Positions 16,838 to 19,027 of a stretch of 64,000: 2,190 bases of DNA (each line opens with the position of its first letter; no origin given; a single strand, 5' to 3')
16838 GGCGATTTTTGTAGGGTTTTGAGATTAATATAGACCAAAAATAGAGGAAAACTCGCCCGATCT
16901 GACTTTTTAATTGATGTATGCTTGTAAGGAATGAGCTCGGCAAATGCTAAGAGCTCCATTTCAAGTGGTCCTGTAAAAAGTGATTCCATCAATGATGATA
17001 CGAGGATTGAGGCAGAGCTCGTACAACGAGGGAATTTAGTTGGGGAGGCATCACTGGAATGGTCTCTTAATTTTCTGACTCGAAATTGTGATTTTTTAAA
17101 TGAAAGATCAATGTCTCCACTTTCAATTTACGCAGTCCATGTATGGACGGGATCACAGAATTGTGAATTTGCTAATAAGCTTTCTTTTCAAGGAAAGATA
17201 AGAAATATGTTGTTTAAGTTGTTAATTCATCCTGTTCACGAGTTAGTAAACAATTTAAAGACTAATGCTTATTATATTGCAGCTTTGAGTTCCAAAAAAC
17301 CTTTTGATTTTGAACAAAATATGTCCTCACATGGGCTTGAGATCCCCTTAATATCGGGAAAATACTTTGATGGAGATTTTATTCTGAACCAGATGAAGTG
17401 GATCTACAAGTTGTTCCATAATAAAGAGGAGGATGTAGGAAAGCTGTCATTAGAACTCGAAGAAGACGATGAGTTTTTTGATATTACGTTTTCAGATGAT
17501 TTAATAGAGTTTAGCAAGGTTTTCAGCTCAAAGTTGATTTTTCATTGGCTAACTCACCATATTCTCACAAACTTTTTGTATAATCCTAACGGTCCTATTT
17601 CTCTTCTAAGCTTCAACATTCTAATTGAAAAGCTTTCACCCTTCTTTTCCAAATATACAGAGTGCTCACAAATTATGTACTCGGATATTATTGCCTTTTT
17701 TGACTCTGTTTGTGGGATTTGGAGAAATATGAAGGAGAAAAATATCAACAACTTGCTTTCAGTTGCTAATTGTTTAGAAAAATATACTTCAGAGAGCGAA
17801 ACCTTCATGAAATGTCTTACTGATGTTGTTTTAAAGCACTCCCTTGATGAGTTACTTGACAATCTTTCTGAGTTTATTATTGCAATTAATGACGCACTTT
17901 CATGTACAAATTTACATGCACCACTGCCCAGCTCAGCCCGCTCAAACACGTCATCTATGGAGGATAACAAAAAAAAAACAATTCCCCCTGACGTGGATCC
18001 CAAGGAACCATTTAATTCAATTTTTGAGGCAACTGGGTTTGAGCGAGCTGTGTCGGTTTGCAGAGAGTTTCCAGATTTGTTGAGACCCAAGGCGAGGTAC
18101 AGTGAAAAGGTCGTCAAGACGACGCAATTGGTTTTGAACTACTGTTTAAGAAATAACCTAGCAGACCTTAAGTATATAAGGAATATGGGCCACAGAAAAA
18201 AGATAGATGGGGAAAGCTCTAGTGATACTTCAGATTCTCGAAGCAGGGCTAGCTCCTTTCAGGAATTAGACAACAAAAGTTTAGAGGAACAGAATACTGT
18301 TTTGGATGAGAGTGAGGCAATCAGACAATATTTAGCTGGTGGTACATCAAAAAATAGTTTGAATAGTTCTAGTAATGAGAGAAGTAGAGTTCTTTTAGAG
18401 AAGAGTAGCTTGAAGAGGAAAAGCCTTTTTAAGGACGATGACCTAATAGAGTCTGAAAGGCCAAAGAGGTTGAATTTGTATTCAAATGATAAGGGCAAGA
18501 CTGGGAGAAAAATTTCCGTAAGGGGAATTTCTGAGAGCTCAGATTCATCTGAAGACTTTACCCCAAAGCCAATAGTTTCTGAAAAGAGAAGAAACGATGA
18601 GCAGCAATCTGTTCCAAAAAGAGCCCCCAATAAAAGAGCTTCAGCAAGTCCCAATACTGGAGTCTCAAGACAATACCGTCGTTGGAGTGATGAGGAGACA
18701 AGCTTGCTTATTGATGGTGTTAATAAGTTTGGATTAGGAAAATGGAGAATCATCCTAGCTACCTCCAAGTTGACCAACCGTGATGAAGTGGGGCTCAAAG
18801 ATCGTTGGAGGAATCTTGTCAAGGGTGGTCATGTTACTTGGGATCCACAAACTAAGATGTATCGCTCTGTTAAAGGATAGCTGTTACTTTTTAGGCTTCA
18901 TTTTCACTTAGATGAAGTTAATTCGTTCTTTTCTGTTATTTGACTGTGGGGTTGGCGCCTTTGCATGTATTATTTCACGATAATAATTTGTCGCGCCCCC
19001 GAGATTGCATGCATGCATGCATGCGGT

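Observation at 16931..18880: Candidate telomere/telobox-binding protein: single C-terminal TRF-type Myb domain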

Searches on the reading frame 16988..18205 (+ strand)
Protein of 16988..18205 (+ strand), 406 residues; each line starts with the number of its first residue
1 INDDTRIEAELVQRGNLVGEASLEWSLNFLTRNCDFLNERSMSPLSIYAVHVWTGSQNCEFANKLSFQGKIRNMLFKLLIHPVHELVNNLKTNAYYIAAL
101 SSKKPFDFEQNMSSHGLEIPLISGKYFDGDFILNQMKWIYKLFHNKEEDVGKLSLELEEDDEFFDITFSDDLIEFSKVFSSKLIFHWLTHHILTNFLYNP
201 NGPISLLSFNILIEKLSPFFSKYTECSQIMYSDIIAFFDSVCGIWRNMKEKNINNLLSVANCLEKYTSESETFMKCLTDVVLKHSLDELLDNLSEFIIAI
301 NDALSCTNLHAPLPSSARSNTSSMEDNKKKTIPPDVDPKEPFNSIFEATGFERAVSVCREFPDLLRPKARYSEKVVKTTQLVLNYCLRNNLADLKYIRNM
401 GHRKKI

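Call 32: predict_structure(alignment_id=A2)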
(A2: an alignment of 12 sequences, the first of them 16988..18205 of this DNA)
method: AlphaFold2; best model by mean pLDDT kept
length: 406 residues; sequences in the alignment: 12
mean_pLDDT: 61.6   pTM: 0.63
mean pLDDT of the five models: 61.6, 57.9, 51.5, 44.9, 41.2
residues with pLDDT >= 90: 20; 70-90: 169; 50-70: 64; < 50: 153
segments of 3 or more residues with pLDDT < 50: 1-17, 110-126, 146-163, 306-406
pLDDT, mean of each block of 10 residues (from residue 1): 35 44 75 70 64 67 77 83 80 81 55 36 45 70 53 34 64 84 89 82 83 78 76 93 87 63 77 89 88 86 59 29 25 27 37 37 35 43 47 36 28
secondary structure, 60 per line:
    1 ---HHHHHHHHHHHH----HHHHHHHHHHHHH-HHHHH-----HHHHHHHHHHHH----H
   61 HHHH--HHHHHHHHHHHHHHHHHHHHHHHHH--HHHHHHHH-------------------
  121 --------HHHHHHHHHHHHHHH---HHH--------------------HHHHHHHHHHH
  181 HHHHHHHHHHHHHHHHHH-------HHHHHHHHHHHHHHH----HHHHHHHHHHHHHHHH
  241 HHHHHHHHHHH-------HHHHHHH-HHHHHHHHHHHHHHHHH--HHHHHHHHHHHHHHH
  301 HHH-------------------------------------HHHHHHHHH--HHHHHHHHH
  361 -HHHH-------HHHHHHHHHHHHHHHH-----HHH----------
elements in order: H4-15 H20-32 H34-38 H44-55 H60-64 H67-91 H94-101 H129-143 H170-198 H206-220 H225-251 H259-265 H267-283 H286-303 H341-349 H352-360 H362-365 H373-388

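Call 34: search_protein_representatives(alignment_id=A2)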
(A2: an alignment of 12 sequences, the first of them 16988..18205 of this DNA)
Query: 12 sequences, 410 profile positions. Proteins with E-value up to 0.001 (for the whole library): 3; up to 1e-10: 3; up to 1e-30: 3. The best 3 are listed.
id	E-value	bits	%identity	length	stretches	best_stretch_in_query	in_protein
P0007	4.8e-202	687.8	-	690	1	2-408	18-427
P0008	4.2e-178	608.9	-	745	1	2-408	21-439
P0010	3.5e-170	582.8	-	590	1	1-409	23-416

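Call 39: fold_search(model_id=the predicted structure, library=pdb)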
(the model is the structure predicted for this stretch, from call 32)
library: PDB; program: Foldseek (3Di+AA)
matches with E <= 10: 206; with E <= 0.001: 0
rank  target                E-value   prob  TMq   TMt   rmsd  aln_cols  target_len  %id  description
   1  9mdu_B                8.1e-01  0.08  0.12  0.16  21.3       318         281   12  Human CXCR4 tetramer (released 2025-09-10)
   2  6qva                  1.3e+00  0.06  0.13  0.15  18.5       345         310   11  Crystal structure of a CHAD domain from Chlorobium tepidum in complex with inorganic polyphosphate (released 2019-05-29)
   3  1yyq_A                1.4e+00  0.08  0.13  0.14  18.9       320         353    9  Y305F Trichodiene Synthase complexed with pyrophosphate (released 2005-03-29)
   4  1kiy_A                1.4e+00  0.09  0.14  0.15  18.5       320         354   10  D100E trichodiene synthase (released 2002-03-13)
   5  2ps6_A                1.6e+00  0.07  0.13  0.14  19.2       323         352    9  N225D/S229T trichodiene synthase (released 2007-12-18)
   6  2aek_A                1.6e+00  0.06  0.13  0.15  19.4       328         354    8  R304K trichodiene synthase (released 2005-10-04)
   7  7y9n_A                1.8e+00  0.09  0.14  0.23  20.4       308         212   12  an engineered 5-helix bundle derived from SARS-CoV-2 S2 in complex with HR2P (released 2022-08-17)
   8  6b2z_M                1.8e+00  0.08  0.15  0.18  22.4       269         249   14  Cryo-EM structure of the dimeric FO region of yeast mitochondrial ATP synthase (released 2017-11-08)
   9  7zcv_A                1.9e+00  0.16  0.19  0.25  16.8       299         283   10  Rgg144 of Streptococcus pneumoniae (released 2022-06-01)
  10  4buo_A                1.9e+00  0.06  0.15  0.18  19.9       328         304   10  High Resolution Structure of Thermostable Agonist-bound Neurotensin Receptor 1 Mutant without Lysozyme Fusion (released 2014-01-29)
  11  7rkm_R                2.0e+00  0.03  0.11  0.13  19.2       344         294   10  Structure of CX3CL1-US28-Gi-scFv16 in C-state (released 2022-01-26)
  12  4pl0_A                2.0e+00  0.03  0.11  0.08  26.3       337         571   13  Crystal structure of the antibacterial peptide ABC transporter McjD in an outward occluded state (released 2014-06-18)
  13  5i6r                  2.0e+00  0.03  0.10  0.10  38.7       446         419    8  Crystal Structure of srGAP2 F-BARx WT Form-1 (released 2017-08-30)
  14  8pww_C                2.2e+00  0.02  0.09  0.12  23.7       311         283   12  PfRH5 bound to monoclonal antibody MAD8-151 (released 2024-06-05)
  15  2ps7_B                2.3e+00  0.07  0.15  0.16  19.0       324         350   11  Y295F trichodiene synthase (released 2007-12-18)
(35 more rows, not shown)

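Call 42: search_solved_structures(query=A2, max_evalue=10)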
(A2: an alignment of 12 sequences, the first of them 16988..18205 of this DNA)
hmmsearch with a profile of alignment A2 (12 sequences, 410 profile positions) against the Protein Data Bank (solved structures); distinct sequences matched with E-value up to 10: 3.
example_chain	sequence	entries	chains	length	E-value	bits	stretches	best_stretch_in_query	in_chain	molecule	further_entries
6rnq_A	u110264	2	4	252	0.0089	18.2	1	41-105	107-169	Gem-associated protein 5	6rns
7xdt_A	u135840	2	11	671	0.031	16.4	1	41-105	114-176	Gem-associated protein 5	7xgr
1n1q_A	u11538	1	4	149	1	11.4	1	175-284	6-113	DPS Protein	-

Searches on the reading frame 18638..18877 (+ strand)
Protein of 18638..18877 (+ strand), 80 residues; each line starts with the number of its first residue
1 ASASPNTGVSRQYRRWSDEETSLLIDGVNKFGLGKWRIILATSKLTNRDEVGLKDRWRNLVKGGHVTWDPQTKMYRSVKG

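Call 25: search_solved_structures(query=window:18638-18877:+, max_evalue=10, show_alignments=0)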
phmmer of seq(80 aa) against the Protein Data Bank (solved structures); distinct sequences matched with E-value up to 10: 54.
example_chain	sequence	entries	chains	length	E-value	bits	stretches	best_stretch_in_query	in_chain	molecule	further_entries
1iv6_A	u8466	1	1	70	1.4e-08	37.7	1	7-65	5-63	TELOMERIC REPEAT BINDING FACTOR 1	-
1ity_A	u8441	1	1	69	1.8e-08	37.4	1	9-65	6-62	TRF1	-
7elk_A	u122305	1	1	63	5.1e-08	36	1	10-62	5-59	Terfa protein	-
1ba5_A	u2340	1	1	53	1.5e-07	34.5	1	13-62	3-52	HTRF1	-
7c4p_A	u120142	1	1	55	1.6e-07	34.4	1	14-62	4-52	Telomere repeat factor a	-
7c4p_B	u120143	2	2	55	1.6e-07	34.4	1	14-62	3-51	Terfa protein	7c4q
1w0t_A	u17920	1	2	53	1.8e-07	34.2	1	14-62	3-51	TELOMERIC REPEAT BINDING FACTOR 1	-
7c4q_A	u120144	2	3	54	1.8e-07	34.2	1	14-62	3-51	Terfa protein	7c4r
8ox1_L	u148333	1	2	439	2.9e-07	33.6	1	5-63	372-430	Telomeric repeat-binding factor 1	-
3sjm_A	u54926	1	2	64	3.1e-07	33.5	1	7-62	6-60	Telomeric repeat-binding factor 2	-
1vf9_A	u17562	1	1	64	3.1e-07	33.5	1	7-62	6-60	Telomeric repeat binding factor 2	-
1vfc_A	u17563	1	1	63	3.1e-07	33.4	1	7-62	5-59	Telomeric repeat binding factor 2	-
1xg1_A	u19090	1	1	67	3.2e-07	33.4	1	7-62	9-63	Telomeric repeat binding factor 2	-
9q9j_J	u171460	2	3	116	7.6e-07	32.2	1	7-62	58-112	Telomeric repeat-binding factor 2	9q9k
1w0u_A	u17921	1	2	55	8.3e-07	32.1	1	14-62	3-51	TELOMERIC REPEAT BINDING FACTOR 2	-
2roh_A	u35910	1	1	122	2e-05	27.7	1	3-66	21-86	Telomere binding protein-1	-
2aje_A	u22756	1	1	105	3.3e-05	27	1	13-66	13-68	telomere repeat-binding protein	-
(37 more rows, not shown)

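Call 45: find_homologous_proteins(query=A3, max_evalue=0.001)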
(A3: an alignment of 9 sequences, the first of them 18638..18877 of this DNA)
Query A3 (9 sequences) (80 aa, profile of the alignment): 3 proteins with E <= 0.001 among 2016 candidates.
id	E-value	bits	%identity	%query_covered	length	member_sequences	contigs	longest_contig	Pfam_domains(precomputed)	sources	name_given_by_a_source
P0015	3.9e-26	108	64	74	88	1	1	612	PF00467.36,PF23291.2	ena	-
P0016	4.1e-6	44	50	53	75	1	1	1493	PF00249.38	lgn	-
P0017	8.9e-4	37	37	76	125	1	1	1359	PF00249.38,PF13921.13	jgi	jgi:hypothetical protein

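Call 47: find_homologous_proteins(query=A3, max_evalue=10)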
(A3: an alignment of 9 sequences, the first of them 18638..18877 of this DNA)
Query A3 (9 sequences) (80 aa, profile of the alignment): 3 proteins with E <= 10 among 2016 candidates.
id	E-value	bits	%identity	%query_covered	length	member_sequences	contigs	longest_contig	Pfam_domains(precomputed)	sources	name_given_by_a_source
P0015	3.9e-26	108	64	74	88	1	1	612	PF00467.36,PF23291.2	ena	-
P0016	4.1e-6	44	50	53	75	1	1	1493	PF00249.38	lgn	-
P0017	8.9e-4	37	37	76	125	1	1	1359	PF00249.38,PF13921.13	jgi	jgi:hypothetical protein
